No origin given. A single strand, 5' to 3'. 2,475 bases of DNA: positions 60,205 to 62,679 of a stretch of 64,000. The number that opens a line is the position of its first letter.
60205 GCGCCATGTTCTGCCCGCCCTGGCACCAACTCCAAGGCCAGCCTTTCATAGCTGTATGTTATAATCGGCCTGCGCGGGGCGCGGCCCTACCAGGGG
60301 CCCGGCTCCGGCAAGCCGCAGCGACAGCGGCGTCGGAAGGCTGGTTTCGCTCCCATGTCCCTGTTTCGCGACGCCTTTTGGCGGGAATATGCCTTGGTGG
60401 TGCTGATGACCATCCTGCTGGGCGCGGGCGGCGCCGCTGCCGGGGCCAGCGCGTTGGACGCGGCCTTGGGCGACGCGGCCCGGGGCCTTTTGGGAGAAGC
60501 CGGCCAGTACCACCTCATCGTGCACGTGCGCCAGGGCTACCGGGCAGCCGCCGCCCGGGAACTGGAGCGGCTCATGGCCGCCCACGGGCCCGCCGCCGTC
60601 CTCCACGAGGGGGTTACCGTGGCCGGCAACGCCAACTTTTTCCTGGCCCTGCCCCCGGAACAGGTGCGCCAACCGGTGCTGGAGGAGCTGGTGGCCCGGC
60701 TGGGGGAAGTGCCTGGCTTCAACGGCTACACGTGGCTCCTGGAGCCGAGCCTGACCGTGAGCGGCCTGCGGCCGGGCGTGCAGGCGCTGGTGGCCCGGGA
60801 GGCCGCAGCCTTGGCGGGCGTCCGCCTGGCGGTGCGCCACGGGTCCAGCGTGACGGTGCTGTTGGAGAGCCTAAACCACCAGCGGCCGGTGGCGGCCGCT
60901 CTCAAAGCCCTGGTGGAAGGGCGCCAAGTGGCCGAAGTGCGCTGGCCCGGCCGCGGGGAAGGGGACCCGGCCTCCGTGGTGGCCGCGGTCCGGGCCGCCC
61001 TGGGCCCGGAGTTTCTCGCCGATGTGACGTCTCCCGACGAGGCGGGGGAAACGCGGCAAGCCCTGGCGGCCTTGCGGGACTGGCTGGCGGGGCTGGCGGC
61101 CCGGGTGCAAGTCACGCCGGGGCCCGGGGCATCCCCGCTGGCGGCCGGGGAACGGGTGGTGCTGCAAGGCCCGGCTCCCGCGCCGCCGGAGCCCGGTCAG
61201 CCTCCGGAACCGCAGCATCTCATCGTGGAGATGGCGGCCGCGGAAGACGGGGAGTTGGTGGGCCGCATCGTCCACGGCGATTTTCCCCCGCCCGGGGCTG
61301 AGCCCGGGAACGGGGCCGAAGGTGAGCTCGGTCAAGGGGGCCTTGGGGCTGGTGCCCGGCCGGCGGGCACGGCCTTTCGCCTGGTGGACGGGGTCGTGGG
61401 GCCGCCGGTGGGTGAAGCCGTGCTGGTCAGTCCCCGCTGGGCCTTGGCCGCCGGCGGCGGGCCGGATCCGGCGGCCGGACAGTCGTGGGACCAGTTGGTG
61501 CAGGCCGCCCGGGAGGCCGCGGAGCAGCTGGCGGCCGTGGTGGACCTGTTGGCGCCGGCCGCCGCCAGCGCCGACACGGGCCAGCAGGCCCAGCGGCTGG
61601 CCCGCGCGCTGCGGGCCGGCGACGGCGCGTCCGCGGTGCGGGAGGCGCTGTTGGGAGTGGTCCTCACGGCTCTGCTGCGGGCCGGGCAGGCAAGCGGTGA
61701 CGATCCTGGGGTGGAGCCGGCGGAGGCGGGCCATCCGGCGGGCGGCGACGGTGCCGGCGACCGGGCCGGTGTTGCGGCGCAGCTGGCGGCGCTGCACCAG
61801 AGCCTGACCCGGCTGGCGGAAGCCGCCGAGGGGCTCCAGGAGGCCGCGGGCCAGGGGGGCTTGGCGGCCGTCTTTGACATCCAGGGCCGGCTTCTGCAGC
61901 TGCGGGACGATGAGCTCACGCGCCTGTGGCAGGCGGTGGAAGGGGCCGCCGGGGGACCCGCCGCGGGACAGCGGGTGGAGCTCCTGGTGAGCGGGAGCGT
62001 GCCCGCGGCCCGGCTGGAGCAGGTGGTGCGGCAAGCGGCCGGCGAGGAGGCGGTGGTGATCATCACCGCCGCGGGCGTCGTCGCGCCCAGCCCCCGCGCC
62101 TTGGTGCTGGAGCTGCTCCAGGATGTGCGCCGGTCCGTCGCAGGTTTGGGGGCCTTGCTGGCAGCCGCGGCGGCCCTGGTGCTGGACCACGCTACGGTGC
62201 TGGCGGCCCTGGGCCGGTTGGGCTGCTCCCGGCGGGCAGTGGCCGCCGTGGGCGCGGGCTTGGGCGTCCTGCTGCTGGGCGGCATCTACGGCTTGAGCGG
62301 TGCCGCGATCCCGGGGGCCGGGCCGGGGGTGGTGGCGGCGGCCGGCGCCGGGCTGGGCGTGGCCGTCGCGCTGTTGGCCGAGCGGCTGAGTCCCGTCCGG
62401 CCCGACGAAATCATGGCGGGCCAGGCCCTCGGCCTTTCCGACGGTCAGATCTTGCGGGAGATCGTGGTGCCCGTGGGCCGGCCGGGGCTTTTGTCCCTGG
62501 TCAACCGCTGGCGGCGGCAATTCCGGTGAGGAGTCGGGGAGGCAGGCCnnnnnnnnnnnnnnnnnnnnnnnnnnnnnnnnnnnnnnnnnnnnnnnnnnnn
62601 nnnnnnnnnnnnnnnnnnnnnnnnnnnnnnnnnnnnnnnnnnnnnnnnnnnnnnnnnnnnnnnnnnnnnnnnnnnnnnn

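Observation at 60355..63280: Orphan ABC module in the lptB position: 724-aa protein with an unrecognisable ectodomain and a truncated importer-type membrane domain, paired with an intact GlnQ-type ATPase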

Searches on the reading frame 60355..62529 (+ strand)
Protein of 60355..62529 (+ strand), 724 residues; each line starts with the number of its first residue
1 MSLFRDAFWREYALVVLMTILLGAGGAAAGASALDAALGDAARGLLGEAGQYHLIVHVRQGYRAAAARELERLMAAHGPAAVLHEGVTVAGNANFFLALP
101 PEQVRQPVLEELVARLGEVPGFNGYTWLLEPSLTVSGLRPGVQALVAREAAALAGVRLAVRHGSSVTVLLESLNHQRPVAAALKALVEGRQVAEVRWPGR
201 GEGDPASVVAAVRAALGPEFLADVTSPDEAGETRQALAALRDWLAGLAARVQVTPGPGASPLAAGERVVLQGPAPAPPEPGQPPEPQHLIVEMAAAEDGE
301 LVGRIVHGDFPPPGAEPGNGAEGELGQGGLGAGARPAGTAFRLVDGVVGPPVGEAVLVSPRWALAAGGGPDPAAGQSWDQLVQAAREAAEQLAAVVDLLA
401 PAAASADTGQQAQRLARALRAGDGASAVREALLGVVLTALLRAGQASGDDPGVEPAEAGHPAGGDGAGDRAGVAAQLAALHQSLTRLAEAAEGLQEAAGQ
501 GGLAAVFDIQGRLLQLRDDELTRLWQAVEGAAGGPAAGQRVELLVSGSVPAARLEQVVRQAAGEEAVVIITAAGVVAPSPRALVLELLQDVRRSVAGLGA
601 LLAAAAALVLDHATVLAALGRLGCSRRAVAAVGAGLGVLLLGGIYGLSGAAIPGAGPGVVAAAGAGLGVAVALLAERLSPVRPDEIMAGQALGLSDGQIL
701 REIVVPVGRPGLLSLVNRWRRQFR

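Call 3: search_protein_families(library=pfam, proteins=[window:60355-62529:+], max_evalue=1)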
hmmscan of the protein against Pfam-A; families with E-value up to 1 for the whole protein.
window:60355-62529:+ (724 aa): 0 families

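Call 4: search_protein_families(library=ncbifam, proteins=[window:60355-62529:+], max_evalue=1)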
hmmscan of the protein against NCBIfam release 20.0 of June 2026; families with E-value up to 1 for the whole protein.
window:60355-62529:+ (724 aa): 0 families

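Call 8: find_homologous_proteins(query=window:60355-62529:+, max_evalue=0.001)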
Query window:60355-62529:+ (724 aa): 10 proteins with E <= 0.001 among 8000 candidates.
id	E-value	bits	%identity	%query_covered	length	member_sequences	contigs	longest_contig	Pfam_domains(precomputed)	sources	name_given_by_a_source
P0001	0.0e+0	1476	100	100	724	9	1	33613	-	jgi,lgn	-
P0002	1.4e-210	720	58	100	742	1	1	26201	-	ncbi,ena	ncbi:MAG TPA: hypothetical protein VIK93_07910 [Limnochordales bacterium]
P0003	1.6e-210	720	57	100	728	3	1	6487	-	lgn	-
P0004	2.0e-192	660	54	100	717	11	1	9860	-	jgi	-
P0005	2.0e-191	657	54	100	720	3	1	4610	-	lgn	-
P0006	1.7e-186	640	53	100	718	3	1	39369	-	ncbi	ncbi:MAG TPA: hypothetical protein VIK98_00290 [Limnochordales bacterium]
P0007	2.0e-164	567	49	99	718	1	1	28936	-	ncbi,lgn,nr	ncbi:MAG: hypothetical protein H0Z37_08280 [Firmicutes bacterium]|nr:hypothetical protein [Bacillota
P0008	3.5e-91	325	40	48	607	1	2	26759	-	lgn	-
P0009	1.7e-88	317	41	48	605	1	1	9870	-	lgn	-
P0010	1.2e-68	251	34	99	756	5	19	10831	-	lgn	-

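Call 18: predict_structure(alignment_id=A1)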
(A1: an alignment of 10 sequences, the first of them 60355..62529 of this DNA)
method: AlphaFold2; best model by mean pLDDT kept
length: 724 residues; sequences in the alignment: 10
mean_pLDDT: 68.3   pTM: 0.44
mean pLDDT of the five models: 68.3, 67.5, 64.8, 63.2, 60.7
residues with pLDDT >= 90: 25; 70-90: 384; 50-70: 162; < 50: 153
segments of 3 or more residues with pLDDT < 50: 1-4, 228-237, 312-331, 367-374, 398-473, 497-504, 513-523, 526-537
pLDDT, mean of each block of 10 residues (from residue 1): 61 86 85 70 65 78 84 81 74 80 81 80 67 78 86 88 82 84 85 70 70 85 64 48 59 78 79 78 80 69 68 42 37 66 84 77 52 52 61 52 39 43 37 36 29 27 32 55 63 54 50 47 48 46 84 82 73 73 69 81 88 85 86 92 87 77 91 82 79 81 65 71 59
secondary structure, 60 per line:
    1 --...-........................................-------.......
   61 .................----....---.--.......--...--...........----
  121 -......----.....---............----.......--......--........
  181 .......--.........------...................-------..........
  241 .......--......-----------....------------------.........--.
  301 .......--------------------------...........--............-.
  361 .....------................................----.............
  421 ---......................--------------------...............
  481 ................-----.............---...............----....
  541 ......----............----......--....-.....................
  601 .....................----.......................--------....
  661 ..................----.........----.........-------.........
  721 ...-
elements in order (helices of 4 or more, strands of 3 or more residues): H7-46 E54-59 H60-77 E82-85 E92-98 H106-116 E122-127 E132-136 H140-151 E156-162 E165-170 H173-187 E190-198 H205-219 E220-223 H231-247 E250-255 E267-270 E289-297 E300-307 E334-344 E347-358 H360-365 H372-403 H408-420 H424-445 H466-496 H502-514 H518-532 E537-546 H551-562 E567-572 E575-578 H580-621 H626-648 H657-678 H683-691 H696-704 H712-723

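Call 20: search_protein_representatives(alignment_id=A1)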
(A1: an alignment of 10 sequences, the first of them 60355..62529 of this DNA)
Query: 10 sequences, 718 profile positions. Proteins with E-value up to 0.001 (for the whole library): 205; up to 1e-10: 174; up to 1e-30: 127. The best 150 are listed.
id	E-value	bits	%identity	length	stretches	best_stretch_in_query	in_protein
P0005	0.0e+00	1063.4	-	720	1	1-718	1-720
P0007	3.0e-296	1001.1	-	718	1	1-718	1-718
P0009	4.6e-223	759.2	-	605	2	353-717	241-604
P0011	6.5e-191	652.9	-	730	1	2-716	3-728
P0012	6.8e-180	616.5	-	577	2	1-246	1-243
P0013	3.9e-172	590.8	-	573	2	1-231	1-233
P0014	6.6e-148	510.7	-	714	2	1-430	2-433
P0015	1.6e-145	502.8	-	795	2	2-408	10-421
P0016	3.1e-144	498.6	-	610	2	5-236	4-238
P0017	3.2e-143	495.2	-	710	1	1-718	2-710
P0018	3.5e-143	495.1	-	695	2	2-429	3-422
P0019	4.4e-142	491.5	-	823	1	5-717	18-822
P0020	7.1e-135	467.7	-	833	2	2-388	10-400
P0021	1.2e-131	457.0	-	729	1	1-715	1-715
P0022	4.5e-131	455.1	-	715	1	2-717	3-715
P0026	1.9e-122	426.5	-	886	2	4-504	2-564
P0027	1.8e-121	423.3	-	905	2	2-526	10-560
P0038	4.9e-110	385.5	-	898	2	2-407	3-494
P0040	1.1e-107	377.7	-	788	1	4-718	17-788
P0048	1.5e-98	347.6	-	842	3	3-342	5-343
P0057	5.6e-94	332.5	-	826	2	2-423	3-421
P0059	2.4e-91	323.8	-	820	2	470-717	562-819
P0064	1.8e-86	307.7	-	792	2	472-715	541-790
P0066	4.4e-84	299.7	-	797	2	470-716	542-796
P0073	1.3e-80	288.3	-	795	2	472-716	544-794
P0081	1.2e-71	258.7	-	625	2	3-248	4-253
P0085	7.8e-69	249.3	-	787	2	470-712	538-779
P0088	2.2e-67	244.5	-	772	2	451-717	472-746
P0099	5.0e-54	200.4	-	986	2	14-381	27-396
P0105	4.7e-50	187.3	-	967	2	5-428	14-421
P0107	7.3e-49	183.3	-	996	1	14-710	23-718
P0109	8.9e-48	179.7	-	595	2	8-256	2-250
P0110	1.8e-44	168.8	-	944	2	15-380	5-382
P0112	5.4e-43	163.9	-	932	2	5-396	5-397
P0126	9.0e-37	143.4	-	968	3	8-282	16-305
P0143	2.4e-24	102.3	-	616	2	626-714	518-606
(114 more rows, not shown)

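Call 21: search_protein_families(library=pfam, proteins=[P0099, P0105, P0107, P0110, P0112, P0126, P0026, P0027, P0038, P0143], max_evalue=0.001)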
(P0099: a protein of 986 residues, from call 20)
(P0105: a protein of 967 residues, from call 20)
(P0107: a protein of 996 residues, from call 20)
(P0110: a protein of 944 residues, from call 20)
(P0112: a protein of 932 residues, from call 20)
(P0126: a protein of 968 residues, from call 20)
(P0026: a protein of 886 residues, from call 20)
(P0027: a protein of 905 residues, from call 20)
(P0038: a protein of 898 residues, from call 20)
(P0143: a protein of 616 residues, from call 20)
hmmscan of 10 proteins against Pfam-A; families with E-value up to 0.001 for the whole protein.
P0099 (986 aa): 2 families
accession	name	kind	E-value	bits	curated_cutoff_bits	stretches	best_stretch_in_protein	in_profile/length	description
PF00005.33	ABC_tran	-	1.7e-33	116.5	25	1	761-909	1-137/137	ABC transporter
PF13304.12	AAA_21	-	5e-08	33.8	27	1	899-940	256-299/304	AAA domain, putative AbiEii toxin, Type IV TA system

P0105 (967 aa): 3 families
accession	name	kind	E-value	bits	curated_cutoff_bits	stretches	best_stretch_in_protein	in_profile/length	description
PF00005.33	ABC_tran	-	1.9e-36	126.2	25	1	742-890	1-137/137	ABC transporter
PF13304.12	AAA_21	-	3.9e-10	40.7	27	1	858-923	234-301/304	AAA domain, putative AbiEii toxin, Type IV TA system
PF13191.12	AAA_16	-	6.9e-05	23.8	32.6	1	748-912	20-128/167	AAA ATPase domain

P0107 (996 aa): 2 families
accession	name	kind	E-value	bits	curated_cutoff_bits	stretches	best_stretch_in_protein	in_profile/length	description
PF00005.33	ABC_tran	-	1.6e-35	123.1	25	1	772-919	2-137/137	ABC transporter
PF13304.12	AAA_21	-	4.9e-07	30.5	27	0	904-950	251-299/304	AAA domain, putative AbiEii toxin, Type IV TA system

P0110 (944 aa): 5 families
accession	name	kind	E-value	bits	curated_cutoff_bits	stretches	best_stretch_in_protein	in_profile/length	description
PF00005.33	ABC_tran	-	2.3e-37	129.1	25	1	719-867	1-137/137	ABC transporter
PF13304.12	AAA_21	-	1e-09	39.4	27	1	847-900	246-301/304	AAA domain, putative AbiEii toxin, Type IV TA system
PF13191.12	AAA_16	-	8.2e-06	26.9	32.6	1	725-890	18-129/167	AAA ATPase domain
PF05729.18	NACHT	-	0.00032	21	26.7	0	731-749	2-20/167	NACHT domain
PF03193.22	RsgA_GTPase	-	0.00091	19.5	30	0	728-759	105-136/174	RsgA GTPase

P0112 (932 aa): 3 families
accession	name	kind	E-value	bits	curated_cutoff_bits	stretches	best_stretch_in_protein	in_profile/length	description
PF00005.33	ABC_tran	-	3.4e-29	102.6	25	1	723-855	1-137/137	ABC transporter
PF13304.12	AAA_21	-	1.4e-08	35.6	27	1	836-888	248-301/304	AAA domain, putative AbiEii toxin, Type IV TA system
PF13191.12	AAA_16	-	1.6e-05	25.9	32.6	1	730-878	19-129/167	AAA ATPase domain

P0126 (968 aa): 2 families
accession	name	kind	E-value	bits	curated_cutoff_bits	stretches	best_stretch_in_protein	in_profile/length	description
PF00005.33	ABC_tran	-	7.5e-33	114.5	25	1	743-891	1-137/137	ABC transporter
PF13304.12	AAA_21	-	3.9e-09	37.4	27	1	869-921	243-298/304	AAA domain, putative AbiEii toxin, Type IV TA system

P0026 (886 aa): 0 families

P0027 (905 aa): 0 families

P0038 (898 aa): 0 families

P0143 (616 aa): 0 families

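Call 22: fold_search(model_id=the predicted structure, library=pdb)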
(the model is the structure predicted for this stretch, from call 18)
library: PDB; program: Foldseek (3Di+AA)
matches with E <= 10: 384; with E <= 0.001: 0
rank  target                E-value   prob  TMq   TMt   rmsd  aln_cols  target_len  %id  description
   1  9r64_I                1.9e-02  0.08  0.06  0.06  45.6       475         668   12  CPS secretion pathway Wza-Wzc_C1 (Conf 0) (released 2026-03-04)
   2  3s1t_B                3.6e-02  0.97  0.10  0.37  12.4       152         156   16  Structure of the regulatory domain of aspartokinase (Rv3709c; AK-beta) in complex with threonine from Mycobacterium tu (released 2012-06-13)
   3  3ab2_E                5.0e-02  0.95  0.10  0.18  12.3       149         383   16  Crystal structure of aspartate kinase from Corynebacterium glutamicum in complex with threonine (released 2010-06-23)
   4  3aaw_A                5.9e-02  0.93  0.10  0.18  12.2       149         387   16  Crystal structure of aspartate kinase from Corynebacterium glutamicum in complex with lysine and threonine (released 2010-06-23)
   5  9hqv_Ya               5.9e-02  0.72  0.10  0.19  16.7       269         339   15  Cryo-EM structure of the small subunit of the mitochondrial ribosome from Toxoplasma gondii (released 2025-06-11)
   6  2dt9_A                8.3e-02  0.91  0.10  0.38  12.2       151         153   14  Crystal structure of the regulatory subunit of aspartate kinase from Thermus flavus (released 2007-07-17)
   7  5yei_B                9.2e-02  0.77  0.08  0.31  12.6       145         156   15  Mechanistic insight into the regulation of Pseudomonas aeruginosa aspartate kinase (released 2018-08-29)
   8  2zho_C                9.7e-02  0.77  0.09  0.33  13.2       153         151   18  Crystal structure of the regulatory subunit of aspartate kinase from Thermus thermophilus (ligand free form) (released 2009-02-17)
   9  3s1t_A                1.0e-01  0.87  0.10  0.37  12.5       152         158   17  Structure of the regulatory domain of aspartokinase (Rv3709c; AK-beta) in complex with threonine from Mycobacterium tu (released 2012-06-13)
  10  3aaw_D                1.1e-01  0.77  0.09  0.33  12.2       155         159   15  Crystal structure of aspartate kinase from Corynebacterium glutamicum in complex with lysine and threonine (released 2010-06-23)
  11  3ab4_P                1.4e-01  0.72  0.09  0.34  12.9       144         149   18  Crystal structure of feedback inhibition resistant mutant of aspartate kinase from Corynebacterium glutamicum in compl (released 2010-06-23)
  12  2dtj_A                1.4e-01  0.72  0.09  0.32  12.3       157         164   15  Crystal structure of regulatory subunit of aspartate kinase from Corynebacterium glutamicum (released 2007-05-01)
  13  4nez                  1.7e-01  0.77  0.09  0.35  11.7       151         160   16  Crystal Structure of an engineered protein with ferredoxin fold, Northeast Structural Genomics Consortium (NESG) Target  (released 2014-01-15)
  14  3ab2_G                1.7e-01  0.69  0.09  0.16  12.4       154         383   17  Crystal structure of aspartate kinase from Corynebacterium glutamicum in complex with threonine (released 2010-06-23)
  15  2rop_MODEL_1_A        1.9e-01  0.57  0.07  0.33  16.4       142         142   13  Solution structure of domains 3 and 4 of human ATP7B (released 2008-10-21)
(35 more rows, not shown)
